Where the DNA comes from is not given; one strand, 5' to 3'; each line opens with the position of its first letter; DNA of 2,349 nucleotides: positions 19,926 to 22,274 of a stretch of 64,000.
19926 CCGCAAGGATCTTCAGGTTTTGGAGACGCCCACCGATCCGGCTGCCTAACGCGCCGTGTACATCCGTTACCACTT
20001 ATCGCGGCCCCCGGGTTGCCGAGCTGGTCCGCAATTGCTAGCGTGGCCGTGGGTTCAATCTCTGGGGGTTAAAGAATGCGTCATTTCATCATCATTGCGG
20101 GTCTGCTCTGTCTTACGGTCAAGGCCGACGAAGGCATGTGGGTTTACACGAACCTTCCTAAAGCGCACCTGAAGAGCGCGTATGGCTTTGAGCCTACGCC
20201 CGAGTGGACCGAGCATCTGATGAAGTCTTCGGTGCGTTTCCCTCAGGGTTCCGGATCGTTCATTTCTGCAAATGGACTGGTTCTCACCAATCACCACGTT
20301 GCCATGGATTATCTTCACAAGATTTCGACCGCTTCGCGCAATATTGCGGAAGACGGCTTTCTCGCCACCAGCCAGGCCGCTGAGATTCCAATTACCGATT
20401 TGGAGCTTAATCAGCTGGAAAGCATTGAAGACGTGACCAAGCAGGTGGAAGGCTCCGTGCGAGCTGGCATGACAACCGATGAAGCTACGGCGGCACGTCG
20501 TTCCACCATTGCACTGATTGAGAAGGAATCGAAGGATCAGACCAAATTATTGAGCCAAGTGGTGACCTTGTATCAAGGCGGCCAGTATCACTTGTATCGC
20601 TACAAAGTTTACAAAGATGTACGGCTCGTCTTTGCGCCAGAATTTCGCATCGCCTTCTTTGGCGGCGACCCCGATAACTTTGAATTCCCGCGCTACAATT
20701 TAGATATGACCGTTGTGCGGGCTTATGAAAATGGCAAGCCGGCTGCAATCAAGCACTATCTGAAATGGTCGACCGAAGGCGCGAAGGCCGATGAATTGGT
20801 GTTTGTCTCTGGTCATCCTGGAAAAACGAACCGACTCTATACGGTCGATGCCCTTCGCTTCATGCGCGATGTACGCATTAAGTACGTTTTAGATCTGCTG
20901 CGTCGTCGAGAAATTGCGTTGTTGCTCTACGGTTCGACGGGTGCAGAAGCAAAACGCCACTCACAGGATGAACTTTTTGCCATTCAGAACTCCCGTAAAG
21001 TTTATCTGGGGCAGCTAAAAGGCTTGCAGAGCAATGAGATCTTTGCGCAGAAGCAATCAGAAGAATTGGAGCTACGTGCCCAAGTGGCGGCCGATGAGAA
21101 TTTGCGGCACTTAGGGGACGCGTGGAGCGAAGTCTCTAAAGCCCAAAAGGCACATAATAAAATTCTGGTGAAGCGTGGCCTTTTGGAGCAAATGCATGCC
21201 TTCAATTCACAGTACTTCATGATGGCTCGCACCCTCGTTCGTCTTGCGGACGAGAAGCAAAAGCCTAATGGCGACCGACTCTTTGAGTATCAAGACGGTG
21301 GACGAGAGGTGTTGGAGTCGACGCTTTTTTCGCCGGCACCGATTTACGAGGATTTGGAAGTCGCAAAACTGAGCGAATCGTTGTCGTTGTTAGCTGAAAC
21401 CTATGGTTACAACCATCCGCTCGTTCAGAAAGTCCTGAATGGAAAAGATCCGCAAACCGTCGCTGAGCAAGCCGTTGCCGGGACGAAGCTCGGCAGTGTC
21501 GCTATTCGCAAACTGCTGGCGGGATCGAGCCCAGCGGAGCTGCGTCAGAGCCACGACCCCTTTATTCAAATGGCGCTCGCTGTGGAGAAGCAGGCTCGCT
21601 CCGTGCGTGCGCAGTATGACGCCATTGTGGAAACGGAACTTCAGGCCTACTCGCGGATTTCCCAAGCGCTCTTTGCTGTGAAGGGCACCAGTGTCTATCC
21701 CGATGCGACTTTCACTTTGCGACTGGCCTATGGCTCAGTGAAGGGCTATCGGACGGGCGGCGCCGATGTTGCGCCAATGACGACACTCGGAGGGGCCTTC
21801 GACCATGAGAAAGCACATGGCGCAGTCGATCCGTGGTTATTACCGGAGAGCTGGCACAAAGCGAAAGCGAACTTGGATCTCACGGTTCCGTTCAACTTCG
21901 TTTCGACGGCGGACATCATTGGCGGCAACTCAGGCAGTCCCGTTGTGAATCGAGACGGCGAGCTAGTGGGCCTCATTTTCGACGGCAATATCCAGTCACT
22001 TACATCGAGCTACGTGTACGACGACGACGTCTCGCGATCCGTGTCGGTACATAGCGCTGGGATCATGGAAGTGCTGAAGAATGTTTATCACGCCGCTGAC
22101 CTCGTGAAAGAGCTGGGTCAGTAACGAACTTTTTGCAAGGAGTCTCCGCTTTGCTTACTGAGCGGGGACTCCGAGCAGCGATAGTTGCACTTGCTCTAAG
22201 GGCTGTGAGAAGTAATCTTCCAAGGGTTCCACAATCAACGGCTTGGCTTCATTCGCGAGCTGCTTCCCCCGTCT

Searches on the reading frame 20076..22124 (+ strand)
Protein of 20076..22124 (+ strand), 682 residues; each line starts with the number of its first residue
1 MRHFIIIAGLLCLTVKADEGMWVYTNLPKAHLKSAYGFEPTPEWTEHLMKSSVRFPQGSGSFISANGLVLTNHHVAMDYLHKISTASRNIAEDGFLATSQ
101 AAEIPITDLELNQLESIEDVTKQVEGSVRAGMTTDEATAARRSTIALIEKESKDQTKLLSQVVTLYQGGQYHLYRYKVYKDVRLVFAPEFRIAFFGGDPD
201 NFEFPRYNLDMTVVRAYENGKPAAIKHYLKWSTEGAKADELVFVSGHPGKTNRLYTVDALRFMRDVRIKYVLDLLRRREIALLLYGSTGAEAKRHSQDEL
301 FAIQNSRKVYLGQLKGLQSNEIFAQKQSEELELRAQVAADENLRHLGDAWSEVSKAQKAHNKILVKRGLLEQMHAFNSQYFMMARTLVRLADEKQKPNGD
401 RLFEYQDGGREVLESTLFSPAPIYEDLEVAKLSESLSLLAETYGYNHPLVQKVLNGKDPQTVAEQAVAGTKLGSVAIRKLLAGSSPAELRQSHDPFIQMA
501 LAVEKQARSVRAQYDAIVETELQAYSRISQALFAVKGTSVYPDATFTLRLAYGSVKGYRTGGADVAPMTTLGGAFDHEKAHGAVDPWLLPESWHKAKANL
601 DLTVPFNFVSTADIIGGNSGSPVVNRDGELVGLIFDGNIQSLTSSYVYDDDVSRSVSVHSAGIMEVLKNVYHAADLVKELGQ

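Call 36: search_protein_families(library=pfam, proteins=[window:20076-22124:+], max_evalue=0.00001)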
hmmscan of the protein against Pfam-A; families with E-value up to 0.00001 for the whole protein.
window:20076-22124:+ (682 aa): 2 families
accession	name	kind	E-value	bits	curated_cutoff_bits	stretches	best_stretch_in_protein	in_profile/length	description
PF10459.15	Peptidase_S46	-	3.3e-202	674.3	22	1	17-681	1-697/698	Peptidase S46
PF13365.12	Trypsin_2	-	7.8e-11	43.3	27.6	0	609-633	120-144/144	Trypsin-like peptidase domain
